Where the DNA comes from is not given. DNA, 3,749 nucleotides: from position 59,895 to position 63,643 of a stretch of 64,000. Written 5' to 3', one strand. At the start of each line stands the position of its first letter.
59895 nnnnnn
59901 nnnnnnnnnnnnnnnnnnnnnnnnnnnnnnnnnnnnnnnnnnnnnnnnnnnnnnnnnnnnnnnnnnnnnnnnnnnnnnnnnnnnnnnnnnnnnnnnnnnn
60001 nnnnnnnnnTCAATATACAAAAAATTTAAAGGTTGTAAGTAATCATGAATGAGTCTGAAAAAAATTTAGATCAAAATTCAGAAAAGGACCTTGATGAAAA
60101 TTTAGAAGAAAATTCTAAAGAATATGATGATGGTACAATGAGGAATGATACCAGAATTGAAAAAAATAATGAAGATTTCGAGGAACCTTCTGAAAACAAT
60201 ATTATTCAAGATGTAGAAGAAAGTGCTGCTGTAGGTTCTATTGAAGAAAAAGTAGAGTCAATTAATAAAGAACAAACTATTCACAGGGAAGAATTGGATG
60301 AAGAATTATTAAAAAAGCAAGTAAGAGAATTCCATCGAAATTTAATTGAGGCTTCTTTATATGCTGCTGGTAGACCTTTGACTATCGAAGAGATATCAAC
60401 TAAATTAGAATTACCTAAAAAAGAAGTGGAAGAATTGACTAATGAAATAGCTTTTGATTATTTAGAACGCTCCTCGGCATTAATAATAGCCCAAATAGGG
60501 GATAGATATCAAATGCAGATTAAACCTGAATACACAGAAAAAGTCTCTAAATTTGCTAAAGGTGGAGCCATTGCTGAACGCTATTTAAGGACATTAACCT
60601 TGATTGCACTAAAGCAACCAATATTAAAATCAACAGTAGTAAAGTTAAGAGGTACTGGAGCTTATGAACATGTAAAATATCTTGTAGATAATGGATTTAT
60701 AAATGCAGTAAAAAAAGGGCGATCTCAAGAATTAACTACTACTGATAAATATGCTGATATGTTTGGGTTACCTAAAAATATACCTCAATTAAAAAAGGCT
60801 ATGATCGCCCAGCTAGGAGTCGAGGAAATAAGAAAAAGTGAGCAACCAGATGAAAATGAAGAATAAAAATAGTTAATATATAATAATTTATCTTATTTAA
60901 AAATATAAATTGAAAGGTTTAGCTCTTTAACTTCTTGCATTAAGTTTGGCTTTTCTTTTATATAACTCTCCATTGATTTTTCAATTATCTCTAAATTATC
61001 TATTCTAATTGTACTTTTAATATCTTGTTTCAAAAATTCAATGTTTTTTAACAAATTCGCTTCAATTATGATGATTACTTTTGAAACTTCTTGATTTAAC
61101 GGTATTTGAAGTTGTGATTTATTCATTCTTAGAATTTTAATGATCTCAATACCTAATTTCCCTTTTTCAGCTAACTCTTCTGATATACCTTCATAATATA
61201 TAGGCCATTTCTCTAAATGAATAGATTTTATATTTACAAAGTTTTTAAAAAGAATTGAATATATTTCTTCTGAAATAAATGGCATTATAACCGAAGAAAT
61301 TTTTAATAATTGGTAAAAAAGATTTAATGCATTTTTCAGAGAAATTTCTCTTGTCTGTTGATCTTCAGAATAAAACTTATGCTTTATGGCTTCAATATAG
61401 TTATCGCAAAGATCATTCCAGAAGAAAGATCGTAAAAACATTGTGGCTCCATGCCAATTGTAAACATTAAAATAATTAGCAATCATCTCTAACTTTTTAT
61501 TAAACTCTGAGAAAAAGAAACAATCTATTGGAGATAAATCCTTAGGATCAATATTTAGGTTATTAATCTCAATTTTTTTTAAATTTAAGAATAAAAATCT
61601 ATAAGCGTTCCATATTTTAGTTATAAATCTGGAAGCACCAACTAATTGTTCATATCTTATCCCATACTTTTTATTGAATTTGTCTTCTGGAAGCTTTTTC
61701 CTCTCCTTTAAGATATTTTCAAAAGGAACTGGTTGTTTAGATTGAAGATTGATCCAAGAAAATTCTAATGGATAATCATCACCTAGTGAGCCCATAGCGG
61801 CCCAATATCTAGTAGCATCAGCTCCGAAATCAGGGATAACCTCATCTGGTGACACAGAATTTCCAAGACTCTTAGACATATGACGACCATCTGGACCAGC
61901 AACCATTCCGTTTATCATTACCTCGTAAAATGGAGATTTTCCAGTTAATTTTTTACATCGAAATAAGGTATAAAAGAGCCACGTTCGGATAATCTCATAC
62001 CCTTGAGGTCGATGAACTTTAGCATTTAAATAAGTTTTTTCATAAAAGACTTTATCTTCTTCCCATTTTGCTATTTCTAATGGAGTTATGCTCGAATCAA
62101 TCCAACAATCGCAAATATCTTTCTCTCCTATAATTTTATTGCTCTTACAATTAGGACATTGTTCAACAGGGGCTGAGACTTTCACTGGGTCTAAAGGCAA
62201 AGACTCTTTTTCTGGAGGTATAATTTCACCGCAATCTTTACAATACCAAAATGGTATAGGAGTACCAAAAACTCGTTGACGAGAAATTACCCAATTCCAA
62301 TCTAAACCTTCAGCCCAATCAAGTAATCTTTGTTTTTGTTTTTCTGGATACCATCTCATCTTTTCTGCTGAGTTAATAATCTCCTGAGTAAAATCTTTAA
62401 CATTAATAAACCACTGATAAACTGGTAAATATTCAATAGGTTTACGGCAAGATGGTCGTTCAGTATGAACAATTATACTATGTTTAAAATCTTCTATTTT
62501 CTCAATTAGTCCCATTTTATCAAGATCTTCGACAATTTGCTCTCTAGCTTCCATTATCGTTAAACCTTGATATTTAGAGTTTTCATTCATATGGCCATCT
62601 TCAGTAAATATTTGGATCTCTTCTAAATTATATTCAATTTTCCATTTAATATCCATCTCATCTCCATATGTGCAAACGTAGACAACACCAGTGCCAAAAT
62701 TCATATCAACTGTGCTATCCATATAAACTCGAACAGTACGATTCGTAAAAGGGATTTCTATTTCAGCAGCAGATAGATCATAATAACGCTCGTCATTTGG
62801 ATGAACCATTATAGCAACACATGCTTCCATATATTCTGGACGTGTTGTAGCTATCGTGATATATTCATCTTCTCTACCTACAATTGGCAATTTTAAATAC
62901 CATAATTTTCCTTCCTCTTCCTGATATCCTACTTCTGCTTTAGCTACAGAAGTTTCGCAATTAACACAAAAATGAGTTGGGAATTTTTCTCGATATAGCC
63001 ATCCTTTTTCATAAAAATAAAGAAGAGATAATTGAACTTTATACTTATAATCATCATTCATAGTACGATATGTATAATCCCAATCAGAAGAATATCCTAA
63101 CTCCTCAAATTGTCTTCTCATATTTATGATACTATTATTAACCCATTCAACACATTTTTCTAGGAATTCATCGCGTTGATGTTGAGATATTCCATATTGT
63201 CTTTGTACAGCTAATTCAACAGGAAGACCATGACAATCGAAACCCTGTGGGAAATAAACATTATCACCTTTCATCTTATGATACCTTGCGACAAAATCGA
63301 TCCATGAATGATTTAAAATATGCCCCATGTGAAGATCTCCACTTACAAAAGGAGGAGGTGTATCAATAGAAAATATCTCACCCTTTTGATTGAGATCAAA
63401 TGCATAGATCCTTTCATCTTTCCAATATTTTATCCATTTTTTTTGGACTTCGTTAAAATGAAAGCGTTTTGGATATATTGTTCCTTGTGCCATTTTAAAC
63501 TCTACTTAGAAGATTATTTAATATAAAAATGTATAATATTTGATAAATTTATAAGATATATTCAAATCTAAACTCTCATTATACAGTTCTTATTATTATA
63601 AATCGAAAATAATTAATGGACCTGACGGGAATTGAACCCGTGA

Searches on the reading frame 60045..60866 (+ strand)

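Call 78: search_protein_families(library=pfam, proteins=[window:60045-60866:+], max_evalue=0.001)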
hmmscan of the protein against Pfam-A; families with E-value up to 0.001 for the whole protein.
window:60045-60866:+ (273 aa): 1 family
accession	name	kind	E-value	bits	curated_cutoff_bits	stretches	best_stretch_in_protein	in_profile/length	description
PF04079.22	SMC_ScpB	-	1.8e-33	115.8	27.4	1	100-249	2-157/160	Segregation and condensation complex subunit ScpB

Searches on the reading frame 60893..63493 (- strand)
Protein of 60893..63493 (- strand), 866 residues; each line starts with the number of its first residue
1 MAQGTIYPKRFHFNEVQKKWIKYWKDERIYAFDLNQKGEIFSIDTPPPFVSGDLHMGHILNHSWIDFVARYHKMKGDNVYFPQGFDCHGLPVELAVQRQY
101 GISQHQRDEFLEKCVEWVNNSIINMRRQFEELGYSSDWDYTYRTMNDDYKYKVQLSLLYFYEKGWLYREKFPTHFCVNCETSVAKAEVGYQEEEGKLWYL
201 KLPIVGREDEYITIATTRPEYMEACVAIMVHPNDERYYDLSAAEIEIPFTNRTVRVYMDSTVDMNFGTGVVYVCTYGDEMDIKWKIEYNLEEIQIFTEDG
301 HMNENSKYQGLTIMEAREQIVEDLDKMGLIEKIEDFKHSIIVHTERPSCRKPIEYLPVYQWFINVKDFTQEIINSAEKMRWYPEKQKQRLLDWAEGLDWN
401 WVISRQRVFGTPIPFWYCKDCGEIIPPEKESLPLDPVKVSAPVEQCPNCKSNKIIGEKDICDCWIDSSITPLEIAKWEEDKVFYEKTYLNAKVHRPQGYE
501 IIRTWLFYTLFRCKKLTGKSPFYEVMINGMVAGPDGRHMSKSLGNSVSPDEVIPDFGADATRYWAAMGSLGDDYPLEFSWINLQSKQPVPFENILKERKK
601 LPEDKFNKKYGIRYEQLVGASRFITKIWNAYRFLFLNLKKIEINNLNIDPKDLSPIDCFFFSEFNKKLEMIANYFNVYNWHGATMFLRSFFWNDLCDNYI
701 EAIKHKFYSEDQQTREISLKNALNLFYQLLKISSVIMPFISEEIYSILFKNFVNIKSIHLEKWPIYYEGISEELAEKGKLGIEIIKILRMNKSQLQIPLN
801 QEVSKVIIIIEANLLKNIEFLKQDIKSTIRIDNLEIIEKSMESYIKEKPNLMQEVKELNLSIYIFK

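Call 78: search_protein_families(library=pfam, proteins=[window:60893-63493:-], max_evalue=0.001)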
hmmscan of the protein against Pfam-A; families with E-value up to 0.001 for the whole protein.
window:60893-63493:- (866 aa): 4 families
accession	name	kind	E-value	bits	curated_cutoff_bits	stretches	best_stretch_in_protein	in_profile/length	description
PF00133.28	tRNA-synt_1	-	2.1e-89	300.6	22.7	1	19-573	1-410/414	tRNA synthetases class I (I, L, M and V)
PF08264.19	Anticodon_1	-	1.2e-26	93.8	25.1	1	660-806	4-147/148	Anticodon-binding domain of tRNA ligase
PF09334.17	tRNA-synt_1g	-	1.8e-16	60.3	20.1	1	43-187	3-134/391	tRNA synthetases class I (M)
PF13603.12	tRNA-synt_1_2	-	0.00022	21.2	25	0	245-306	89-150/185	Leucyl-tRNA synthetase, editing domain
